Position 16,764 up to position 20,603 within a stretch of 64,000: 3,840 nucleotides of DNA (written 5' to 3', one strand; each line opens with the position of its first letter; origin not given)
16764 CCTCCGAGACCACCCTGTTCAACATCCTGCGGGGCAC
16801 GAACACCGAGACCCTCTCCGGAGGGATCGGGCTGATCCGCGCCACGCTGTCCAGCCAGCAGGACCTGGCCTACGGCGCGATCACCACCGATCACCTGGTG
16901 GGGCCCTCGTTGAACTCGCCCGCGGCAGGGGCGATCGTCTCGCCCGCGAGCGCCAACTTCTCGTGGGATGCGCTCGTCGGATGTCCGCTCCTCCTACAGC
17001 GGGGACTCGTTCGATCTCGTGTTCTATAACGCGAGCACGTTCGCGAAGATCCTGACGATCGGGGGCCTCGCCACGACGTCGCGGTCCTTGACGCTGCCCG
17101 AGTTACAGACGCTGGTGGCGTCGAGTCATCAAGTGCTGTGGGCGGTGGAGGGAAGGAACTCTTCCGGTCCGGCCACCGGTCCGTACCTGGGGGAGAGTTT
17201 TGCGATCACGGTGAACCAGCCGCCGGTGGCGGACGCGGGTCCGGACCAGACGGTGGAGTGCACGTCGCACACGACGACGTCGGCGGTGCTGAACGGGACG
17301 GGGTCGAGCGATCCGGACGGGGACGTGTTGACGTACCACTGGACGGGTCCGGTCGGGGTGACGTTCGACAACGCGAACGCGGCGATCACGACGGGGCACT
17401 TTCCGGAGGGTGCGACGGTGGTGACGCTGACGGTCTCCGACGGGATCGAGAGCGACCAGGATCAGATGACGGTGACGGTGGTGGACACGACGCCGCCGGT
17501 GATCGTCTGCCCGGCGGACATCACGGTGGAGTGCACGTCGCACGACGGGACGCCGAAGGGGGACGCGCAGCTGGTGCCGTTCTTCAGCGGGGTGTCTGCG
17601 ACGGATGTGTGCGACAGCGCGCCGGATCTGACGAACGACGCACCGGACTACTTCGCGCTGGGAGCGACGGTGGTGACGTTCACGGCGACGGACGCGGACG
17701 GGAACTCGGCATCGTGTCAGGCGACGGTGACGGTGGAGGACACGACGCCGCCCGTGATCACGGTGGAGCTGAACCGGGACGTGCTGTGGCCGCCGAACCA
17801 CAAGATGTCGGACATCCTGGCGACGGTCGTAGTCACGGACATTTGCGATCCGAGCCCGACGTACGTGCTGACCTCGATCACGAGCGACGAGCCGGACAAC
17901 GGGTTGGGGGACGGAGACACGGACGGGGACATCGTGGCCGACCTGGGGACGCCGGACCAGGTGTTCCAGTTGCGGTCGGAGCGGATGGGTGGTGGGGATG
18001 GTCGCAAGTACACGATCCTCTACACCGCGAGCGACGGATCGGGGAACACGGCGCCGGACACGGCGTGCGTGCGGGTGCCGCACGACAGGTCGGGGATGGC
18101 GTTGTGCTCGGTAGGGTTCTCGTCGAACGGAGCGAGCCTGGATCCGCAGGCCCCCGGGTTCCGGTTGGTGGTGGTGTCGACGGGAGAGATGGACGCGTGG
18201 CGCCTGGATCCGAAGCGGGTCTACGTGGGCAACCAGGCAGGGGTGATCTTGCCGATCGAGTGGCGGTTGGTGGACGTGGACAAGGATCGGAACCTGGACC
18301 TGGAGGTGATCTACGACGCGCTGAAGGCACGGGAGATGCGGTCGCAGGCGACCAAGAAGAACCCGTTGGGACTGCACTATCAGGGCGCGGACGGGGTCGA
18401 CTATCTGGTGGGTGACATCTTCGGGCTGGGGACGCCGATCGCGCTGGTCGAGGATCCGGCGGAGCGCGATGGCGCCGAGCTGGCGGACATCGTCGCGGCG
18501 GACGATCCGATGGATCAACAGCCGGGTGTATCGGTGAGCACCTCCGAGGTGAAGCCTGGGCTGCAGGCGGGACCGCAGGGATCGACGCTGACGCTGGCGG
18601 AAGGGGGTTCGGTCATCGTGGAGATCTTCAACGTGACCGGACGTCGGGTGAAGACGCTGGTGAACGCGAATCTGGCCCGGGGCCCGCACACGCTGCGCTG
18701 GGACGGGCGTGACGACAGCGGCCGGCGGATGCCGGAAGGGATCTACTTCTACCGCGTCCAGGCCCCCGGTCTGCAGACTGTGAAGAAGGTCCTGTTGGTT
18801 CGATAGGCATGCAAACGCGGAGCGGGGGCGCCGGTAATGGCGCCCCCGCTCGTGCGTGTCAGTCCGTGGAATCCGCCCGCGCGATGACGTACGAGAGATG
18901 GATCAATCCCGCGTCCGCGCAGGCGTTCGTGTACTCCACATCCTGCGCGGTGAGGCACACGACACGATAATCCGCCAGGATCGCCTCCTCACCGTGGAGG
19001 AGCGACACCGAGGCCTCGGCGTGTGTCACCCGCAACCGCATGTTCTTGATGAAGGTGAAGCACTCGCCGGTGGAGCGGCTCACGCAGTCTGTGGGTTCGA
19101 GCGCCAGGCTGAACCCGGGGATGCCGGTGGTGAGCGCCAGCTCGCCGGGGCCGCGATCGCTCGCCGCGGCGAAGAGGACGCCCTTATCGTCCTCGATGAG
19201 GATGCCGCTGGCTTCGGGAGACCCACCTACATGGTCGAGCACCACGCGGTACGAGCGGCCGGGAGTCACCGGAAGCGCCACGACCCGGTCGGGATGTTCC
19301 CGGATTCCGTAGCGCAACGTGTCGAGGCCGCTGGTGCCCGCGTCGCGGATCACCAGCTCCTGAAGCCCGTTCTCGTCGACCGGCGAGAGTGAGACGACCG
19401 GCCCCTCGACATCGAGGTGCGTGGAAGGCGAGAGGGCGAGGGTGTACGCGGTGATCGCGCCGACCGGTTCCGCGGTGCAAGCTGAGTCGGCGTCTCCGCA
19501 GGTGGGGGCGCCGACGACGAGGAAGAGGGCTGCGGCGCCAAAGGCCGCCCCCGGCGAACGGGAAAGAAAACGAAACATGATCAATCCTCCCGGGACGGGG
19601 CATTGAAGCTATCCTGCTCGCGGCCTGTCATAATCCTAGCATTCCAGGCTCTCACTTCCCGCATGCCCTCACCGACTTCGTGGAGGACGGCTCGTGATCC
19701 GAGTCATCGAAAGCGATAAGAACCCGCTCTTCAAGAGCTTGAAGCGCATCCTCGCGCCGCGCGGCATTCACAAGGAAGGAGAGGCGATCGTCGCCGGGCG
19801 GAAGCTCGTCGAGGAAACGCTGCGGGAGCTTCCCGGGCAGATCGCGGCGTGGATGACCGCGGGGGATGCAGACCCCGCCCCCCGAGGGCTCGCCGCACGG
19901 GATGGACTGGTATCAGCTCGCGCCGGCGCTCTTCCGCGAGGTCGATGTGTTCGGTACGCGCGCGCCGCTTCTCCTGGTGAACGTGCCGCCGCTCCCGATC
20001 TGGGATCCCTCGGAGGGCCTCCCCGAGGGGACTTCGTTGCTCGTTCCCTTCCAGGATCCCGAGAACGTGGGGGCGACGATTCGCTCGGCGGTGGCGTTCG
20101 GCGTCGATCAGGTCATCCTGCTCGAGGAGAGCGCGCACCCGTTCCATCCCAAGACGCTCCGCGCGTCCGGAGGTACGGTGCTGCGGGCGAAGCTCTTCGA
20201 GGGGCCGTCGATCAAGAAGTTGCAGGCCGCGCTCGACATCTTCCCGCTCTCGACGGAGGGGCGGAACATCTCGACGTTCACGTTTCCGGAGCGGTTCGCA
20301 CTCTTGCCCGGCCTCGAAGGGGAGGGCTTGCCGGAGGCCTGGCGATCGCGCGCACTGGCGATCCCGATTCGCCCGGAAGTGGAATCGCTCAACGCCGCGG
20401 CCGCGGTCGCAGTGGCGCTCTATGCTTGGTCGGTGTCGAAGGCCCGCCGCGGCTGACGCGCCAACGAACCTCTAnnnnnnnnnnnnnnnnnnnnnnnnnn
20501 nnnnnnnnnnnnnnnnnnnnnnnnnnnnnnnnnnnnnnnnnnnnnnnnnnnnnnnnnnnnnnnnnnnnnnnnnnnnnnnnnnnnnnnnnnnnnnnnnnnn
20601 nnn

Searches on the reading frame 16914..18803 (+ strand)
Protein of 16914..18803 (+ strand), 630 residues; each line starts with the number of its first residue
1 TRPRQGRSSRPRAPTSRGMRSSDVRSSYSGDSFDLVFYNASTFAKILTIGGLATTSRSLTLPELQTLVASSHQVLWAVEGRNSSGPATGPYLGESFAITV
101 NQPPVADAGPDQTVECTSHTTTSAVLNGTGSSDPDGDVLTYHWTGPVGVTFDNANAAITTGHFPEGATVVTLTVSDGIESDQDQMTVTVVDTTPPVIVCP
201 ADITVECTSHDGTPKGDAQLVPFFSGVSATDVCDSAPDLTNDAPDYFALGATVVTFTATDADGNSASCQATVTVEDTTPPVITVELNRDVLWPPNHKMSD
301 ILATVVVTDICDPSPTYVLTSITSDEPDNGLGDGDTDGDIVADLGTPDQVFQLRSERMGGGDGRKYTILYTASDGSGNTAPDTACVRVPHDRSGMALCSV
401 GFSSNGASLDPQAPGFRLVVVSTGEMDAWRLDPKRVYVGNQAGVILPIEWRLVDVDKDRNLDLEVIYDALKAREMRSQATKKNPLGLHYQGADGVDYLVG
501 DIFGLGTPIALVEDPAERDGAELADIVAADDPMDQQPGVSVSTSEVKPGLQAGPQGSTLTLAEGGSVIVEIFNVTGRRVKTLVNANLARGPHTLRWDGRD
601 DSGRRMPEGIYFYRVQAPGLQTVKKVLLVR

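Call 33: search_protein_families(library=pfam, proteins=[window:16914-18803:+], max_evalue=0.001)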
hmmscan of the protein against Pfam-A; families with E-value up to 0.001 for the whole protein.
window:16914-18803:+ (630 aa): 6 families
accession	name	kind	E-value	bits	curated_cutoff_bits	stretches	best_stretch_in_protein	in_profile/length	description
PF13860.13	FlgD_ig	-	1.5e-10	41.3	27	1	566-617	24-75/79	FlgD Ig-like domain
PF02494.22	HYR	-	2.4e-10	41.1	21.7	1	190-274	1-81/81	HYR domain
PF22352.2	K319L-like_PKD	-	1.5e-08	35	27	1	108-189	1-84/84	K319L-like, PKD domain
PF18911.6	PKD_4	-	4.1e-05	24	27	1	101-188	1-82/85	PKD domain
PF17963.7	Big_9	-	0.00014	23.1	23.6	0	101-188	1-87/89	Bacterial Ig domain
PF13585.12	CHU_C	-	0.00082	19.9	27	0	567-618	29-74/86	CHU_C Type IX secretion signal domain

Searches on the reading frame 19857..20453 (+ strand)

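Call 33: search_protein_families(library=pfam, proteins=[window:19857-20453:+], max_evalue=0.001)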
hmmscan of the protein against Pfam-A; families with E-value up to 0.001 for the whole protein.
window:19857-20453:+ (199 aa): 1 family
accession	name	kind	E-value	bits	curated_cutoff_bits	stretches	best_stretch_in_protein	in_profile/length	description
PF00588.24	SpoU_methylase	-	7e-25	88.2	29.7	1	62-189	6-142/142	SpoU rRNA Methylase family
